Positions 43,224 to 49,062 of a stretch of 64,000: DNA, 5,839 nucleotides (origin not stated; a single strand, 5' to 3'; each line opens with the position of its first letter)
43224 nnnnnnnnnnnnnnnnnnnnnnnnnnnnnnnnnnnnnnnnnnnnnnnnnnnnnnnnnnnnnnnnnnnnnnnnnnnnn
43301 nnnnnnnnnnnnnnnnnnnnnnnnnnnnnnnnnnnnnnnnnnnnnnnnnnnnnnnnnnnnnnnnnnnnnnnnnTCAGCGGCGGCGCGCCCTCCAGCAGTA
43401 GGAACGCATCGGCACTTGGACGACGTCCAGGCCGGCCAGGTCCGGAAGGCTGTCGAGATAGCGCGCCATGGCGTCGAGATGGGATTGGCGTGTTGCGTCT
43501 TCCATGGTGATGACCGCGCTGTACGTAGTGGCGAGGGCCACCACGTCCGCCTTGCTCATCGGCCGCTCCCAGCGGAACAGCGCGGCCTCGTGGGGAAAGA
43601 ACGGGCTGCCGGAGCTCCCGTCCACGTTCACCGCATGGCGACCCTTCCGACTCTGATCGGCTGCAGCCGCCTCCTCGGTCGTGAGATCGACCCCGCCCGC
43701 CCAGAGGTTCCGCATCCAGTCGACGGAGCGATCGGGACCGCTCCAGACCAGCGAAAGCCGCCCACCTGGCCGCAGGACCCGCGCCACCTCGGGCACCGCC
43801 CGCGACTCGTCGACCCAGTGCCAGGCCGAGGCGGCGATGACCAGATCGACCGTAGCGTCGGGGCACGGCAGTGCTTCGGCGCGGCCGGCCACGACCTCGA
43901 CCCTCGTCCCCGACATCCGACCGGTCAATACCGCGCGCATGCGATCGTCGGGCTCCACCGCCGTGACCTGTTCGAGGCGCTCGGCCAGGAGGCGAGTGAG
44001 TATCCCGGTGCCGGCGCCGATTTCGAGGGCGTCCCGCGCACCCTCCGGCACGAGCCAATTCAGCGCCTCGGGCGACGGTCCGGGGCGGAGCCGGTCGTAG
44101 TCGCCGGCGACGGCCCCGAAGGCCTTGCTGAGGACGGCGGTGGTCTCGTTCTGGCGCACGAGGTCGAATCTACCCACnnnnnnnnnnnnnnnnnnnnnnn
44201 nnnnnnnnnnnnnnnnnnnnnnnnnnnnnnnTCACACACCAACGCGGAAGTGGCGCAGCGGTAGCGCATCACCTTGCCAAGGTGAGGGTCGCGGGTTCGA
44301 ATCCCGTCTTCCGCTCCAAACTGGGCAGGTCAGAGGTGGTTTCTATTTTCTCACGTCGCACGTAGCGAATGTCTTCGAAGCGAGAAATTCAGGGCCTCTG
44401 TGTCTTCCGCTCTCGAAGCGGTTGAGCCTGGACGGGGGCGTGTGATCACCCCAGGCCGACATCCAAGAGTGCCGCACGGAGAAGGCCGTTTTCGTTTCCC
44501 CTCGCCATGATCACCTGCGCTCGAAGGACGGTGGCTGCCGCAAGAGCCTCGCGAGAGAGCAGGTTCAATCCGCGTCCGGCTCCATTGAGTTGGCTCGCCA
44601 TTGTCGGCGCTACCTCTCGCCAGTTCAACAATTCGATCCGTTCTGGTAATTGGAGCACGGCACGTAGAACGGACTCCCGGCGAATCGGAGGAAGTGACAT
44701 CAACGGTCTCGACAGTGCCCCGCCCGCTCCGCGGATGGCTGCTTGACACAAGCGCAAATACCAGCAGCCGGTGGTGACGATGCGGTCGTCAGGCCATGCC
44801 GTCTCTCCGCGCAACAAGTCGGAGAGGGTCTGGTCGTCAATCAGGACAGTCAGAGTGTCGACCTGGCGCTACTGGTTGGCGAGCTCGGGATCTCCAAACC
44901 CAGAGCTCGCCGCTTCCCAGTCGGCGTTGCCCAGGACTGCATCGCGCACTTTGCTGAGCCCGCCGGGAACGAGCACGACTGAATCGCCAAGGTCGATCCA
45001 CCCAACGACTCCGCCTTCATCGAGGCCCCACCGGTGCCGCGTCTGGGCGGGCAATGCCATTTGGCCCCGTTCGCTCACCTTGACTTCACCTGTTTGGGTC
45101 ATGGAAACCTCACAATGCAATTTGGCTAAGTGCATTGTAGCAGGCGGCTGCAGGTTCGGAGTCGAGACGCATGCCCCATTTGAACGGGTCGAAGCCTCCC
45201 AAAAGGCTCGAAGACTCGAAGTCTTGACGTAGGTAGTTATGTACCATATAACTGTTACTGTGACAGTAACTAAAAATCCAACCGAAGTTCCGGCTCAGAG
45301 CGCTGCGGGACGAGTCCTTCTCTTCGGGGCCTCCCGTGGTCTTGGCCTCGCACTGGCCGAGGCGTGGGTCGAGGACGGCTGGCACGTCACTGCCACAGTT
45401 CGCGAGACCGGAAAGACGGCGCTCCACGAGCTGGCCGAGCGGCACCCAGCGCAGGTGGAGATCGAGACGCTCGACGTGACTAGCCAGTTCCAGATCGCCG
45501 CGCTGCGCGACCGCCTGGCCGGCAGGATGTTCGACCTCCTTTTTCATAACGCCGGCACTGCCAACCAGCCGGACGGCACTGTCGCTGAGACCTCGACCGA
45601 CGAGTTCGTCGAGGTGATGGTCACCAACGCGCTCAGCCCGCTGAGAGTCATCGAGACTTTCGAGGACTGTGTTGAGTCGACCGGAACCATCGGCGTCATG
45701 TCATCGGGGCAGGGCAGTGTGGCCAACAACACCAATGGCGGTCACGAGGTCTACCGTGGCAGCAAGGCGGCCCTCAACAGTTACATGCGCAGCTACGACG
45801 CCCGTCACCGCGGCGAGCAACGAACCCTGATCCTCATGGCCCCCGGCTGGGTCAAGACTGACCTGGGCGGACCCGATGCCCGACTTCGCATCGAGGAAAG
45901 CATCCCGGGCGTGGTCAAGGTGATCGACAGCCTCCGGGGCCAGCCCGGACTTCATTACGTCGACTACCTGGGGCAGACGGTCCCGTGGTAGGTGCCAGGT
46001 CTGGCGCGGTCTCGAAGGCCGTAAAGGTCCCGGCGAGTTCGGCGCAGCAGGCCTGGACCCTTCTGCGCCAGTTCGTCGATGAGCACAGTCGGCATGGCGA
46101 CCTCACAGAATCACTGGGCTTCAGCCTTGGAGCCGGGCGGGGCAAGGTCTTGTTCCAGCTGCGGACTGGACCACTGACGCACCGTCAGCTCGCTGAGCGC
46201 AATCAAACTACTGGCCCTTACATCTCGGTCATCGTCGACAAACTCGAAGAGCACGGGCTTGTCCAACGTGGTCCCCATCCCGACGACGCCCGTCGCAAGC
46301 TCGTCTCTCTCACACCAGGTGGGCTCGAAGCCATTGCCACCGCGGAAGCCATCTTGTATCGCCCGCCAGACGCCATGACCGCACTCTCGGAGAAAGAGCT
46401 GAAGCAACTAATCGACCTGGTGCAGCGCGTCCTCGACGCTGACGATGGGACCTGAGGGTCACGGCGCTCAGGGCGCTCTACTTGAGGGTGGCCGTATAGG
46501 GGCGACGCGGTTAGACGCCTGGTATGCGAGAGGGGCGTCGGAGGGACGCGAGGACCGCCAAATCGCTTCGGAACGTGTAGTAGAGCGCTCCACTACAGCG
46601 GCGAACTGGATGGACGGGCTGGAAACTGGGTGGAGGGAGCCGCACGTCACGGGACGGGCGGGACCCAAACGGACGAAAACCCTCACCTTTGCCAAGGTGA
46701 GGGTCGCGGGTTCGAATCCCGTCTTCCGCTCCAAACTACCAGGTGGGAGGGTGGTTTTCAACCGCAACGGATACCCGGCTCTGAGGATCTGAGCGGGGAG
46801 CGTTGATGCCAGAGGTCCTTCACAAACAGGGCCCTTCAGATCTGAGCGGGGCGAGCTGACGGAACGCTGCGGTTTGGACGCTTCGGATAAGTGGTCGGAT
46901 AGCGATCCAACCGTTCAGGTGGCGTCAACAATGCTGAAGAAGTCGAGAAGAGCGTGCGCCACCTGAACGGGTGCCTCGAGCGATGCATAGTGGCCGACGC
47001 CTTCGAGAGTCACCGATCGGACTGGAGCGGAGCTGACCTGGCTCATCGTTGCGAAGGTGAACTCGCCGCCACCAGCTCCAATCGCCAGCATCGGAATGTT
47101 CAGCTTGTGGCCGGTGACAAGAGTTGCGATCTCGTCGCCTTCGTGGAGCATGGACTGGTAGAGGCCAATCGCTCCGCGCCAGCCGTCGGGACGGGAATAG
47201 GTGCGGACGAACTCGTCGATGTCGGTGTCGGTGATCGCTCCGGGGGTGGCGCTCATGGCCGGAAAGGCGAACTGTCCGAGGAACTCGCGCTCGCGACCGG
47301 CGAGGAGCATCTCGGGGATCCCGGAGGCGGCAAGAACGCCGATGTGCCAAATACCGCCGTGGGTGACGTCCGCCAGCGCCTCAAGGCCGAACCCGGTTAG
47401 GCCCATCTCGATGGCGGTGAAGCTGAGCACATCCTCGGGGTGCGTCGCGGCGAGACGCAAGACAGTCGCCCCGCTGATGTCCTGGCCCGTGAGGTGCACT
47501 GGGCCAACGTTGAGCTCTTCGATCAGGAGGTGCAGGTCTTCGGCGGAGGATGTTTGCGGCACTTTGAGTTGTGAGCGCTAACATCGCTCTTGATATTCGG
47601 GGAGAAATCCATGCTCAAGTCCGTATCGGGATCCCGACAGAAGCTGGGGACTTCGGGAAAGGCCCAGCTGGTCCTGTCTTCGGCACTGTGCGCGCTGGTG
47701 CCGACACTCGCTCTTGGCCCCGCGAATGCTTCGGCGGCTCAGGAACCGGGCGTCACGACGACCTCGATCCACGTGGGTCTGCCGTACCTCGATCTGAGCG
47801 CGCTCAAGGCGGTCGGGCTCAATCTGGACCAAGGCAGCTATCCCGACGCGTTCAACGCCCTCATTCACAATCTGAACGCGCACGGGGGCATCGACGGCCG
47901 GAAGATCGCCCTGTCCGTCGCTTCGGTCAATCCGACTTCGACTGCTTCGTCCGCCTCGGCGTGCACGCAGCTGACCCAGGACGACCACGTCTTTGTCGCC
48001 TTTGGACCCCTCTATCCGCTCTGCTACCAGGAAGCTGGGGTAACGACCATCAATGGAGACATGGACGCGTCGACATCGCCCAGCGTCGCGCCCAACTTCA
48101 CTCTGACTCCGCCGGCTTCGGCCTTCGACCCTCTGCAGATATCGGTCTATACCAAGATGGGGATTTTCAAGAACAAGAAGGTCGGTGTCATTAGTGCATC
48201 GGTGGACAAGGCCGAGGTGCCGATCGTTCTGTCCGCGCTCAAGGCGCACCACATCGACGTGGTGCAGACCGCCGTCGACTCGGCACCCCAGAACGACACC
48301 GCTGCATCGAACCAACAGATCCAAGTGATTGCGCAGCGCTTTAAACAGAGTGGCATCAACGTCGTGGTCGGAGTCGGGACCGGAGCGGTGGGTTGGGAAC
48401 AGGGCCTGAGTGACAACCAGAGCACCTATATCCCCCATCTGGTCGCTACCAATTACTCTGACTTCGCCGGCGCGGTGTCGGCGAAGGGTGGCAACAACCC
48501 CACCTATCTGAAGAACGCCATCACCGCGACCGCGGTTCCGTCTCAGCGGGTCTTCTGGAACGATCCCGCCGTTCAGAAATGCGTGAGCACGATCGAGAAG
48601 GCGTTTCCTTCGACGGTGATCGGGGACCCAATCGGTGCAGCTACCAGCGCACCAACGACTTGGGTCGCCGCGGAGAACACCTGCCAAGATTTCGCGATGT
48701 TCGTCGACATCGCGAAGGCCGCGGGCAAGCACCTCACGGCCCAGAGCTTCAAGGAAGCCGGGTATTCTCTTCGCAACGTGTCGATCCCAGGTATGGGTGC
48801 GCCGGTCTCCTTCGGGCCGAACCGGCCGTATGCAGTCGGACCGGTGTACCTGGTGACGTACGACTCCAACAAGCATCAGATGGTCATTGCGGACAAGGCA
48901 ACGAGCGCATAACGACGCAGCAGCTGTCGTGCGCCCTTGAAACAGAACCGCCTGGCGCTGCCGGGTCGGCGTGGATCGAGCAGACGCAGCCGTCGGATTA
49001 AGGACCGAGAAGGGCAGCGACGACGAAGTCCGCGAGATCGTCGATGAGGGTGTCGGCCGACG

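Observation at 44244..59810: One tRNA-Gly(GCC) followed by four direct copies of its 3' 50 nt, delimiting four integrase-less accessory segments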

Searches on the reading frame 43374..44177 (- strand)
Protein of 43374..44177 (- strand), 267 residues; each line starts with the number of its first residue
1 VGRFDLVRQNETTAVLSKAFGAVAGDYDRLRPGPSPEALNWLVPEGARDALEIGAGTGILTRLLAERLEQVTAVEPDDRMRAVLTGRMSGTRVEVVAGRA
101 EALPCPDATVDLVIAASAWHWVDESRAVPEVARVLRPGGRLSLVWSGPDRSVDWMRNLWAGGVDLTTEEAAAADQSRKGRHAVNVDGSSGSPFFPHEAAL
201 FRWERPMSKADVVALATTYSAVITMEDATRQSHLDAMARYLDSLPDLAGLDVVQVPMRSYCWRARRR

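Call 12: find_encoding_contigs(protein=window:43374-44177:-, flank=10000, max_places=10)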
Protein window:43374-44177:- (267 aa): no gene with exactly this product is on record in the collection.

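Call 35: search_protein_families(library=pfam, max_evalue=0.01, proteins=[window:43374-44177:-])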
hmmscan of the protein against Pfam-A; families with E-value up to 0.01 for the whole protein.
window:43374-44177:- (267 aa): 7 families
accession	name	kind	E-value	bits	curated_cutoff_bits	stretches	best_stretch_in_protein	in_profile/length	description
PF08241.18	Methyltransf_11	-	1.3e-21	77.4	21.2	1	51-142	1-94/95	Methyltransferase domain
PF13649.12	Methyltransf_25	-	8.1e-19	68.6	27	1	51-139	2-97/97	Methyltransferase domain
PF08242.18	Methyltransf_12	-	7.3e-11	43.1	30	1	51-141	1-98/98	Methyltransferase domain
PF00398.26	RrnaAD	-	1e-08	35.1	24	1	50-97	34-82/263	Ribosomal RNA adenine dimethylase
PF13489.12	Methyltransf_23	-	4.7e-07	30.1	27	1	48-156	24-130/164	Methyltransferase domain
PF13847.12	Methyltransf_31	-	2.5e-05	24.5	27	1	50-142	7-108/145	Methyltransferase domain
PF01209.24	Ubie_methyltran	-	3.6e-05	23.7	20.1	1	49-143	50-151/233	ubiE/COQ5 methyltransferase family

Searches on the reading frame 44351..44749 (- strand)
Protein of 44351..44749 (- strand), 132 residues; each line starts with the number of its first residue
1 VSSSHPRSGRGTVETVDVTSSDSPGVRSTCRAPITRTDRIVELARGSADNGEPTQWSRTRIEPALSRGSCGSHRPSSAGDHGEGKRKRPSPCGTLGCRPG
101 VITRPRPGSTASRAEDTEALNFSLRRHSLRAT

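Call 35: search_protein_families(library=pfam, max_evalue=0.01, proteins=[window:44351-44749:-])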
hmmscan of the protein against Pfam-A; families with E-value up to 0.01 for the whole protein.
window:44351-44749:- (132 aa): 0 families

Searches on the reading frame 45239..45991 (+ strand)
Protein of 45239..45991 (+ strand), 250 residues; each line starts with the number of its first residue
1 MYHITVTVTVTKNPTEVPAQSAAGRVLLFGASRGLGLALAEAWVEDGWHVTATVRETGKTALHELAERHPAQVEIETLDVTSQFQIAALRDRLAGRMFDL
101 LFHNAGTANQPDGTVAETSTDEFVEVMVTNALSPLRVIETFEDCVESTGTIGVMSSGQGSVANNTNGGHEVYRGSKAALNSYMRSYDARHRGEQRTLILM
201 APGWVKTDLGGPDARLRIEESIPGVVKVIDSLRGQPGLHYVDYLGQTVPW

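Call 10: search_protein_families(library=pfam, max_evalue=0.01, proteins=[window:45239-45991:+])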
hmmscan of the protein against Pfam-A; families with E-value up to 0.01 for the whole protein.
window:45239-45991:+ (250 aa): 5 families
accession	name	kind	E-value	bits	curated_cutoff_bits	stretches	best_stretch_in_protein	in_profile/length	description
PF13561.12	adh_short_C2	-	2.8e-23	83.2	27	1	30-210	1-181/236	Enoyl-(Acyl carrier protein) reductase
PF00106.31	adh_short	-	3.2e-22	79.4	26.6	1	26-210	3-187/195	short chain dehydrogenase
PF08659.16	KR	-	7.4e-05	23.2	22.6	1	24-167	1-147/180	KR domain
PF01370.27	Epimerase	-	0.00018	21.4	20.9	1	26-190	1-160/240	NAD dependent epimerase/dehydratase family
PF05368.20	NmrA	-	0.0044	17.1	27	1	25-68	4-48/298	NmrA-like family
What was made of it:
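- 44319..46571 (.): Block 1 (~2.3 kb): small ORFs with no Pfam match, an SDR (45239-45991, +) and a MarR regulator (45985-46455, +). Pfam (call 10).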

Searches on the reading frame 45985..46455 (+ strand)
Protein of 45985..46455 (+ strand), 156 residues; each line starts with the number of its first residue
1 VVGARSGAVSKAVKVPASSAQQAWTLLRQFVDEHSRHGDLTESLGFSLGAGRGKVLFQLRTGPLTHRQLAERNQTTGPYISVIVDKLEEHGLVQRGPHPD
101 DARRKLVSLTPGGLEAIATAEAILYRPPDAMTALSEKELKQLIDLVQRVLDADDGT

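Call 10: search_protein_families(library=pfam, max_evalue=0.01, proteins=[window:45985-46455:+])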
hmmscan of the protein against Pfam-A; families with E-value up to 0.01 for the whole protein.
window:45985-46455:+ (156 aa): 5 families
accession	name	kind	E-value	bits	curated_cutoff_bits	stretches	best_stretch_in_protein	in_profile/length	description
PF12802.13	MarR_2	-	4.2e-10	40.1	27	1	55-104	10-61/61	MarR family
PF01047.28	MarR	-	3.7e-09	36.8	24.6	1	60-104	14-58/59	MarR family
PF13463.12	HTH_27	-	3.9e-06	27.5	22.2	1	58-113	11-68/68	Winged helix DNA-binding domain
PF25213.1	HVO_A0261_N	-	0.00039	20.7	35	1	51-96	12-57/86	HVO_A0261 N-terminal domain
PF13545.12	HTH_Crp_2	-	0.0061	16.9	27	0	62-96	21-56/70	Crp-like helix-turn-helix domain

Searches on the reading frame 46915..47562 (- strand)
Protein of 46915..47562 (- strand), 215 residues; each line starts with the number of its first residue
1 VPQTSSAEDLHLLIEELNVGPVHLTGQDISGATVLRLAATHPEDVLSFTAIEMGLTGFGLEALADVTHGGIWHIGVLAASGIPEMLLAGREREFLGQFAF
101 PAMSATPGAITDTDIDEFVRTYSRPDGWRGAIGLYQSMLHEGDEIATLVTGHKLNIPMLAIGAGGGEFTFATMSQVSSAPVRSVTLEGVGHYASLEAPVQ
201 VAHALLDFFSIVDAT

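Call 10: search_protein_families(library=pfam, max_evalue=0.01, proteins=[window:46915-47562:-])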
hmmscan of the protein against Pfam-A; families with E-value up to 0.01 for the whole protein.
window:46915-47562:- (215 aa): 2 families
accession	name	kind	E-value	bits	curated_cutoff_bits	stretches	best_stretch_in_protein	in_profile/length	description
PF00561.26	Abhydrolase_1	-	3.9e-05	23.9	25.8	1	5-52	54-101/245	alpha/beta hydrolase fold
PF12697.13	Abhydrolase_6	-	0.00067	20.8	26.3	1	6-203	49-216/217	Alpha/beta hydrolase family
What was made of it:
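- Checked: The ORF at 46915-47562 is an alpha/beta-hydrolase fragment (call 10).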

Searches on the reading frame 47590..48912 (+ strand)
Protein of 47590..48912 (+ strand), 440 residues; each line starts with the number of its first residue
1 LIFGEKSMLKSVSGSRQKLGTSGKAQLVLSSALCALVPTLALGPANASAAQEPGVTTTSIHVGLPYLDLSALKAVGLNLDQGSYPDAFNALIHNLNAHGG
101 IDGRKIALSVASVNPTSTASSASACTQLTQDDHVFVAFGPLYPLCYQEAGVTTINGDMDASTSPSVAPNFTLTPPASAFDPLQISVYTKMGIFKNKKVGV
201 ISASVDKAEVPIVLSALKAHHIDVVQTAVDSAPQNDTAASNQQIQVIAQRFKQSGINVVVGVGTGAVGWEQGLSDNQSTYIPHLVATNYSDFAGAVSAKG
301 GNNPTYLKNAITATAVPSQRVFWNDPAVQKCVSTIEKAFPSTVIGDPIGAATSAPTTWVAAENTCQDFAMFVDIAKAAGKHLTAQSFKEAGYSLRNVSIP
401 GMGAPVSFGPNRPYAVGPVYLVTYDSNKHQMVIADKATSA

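Call 10: search_protein_families(library=pfam, max_evalue=0.01, proteins=[window:47590-48912:+])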
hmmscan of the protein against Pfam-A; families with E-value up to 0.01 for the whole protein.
window:47590-48912:+ (440 aa): 2 families
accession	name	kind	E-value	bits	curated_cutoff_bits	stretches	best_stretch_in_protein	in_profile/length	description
PF13458.12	Peripla_BP_6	-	7.6e-09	36.1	31.7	1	85-427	22-341/343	Periplasmic binding protein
PF13433.12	Peripla_BP_5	-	0.0034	17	27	1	85-140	21-75/363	Periplasmic binding protein domain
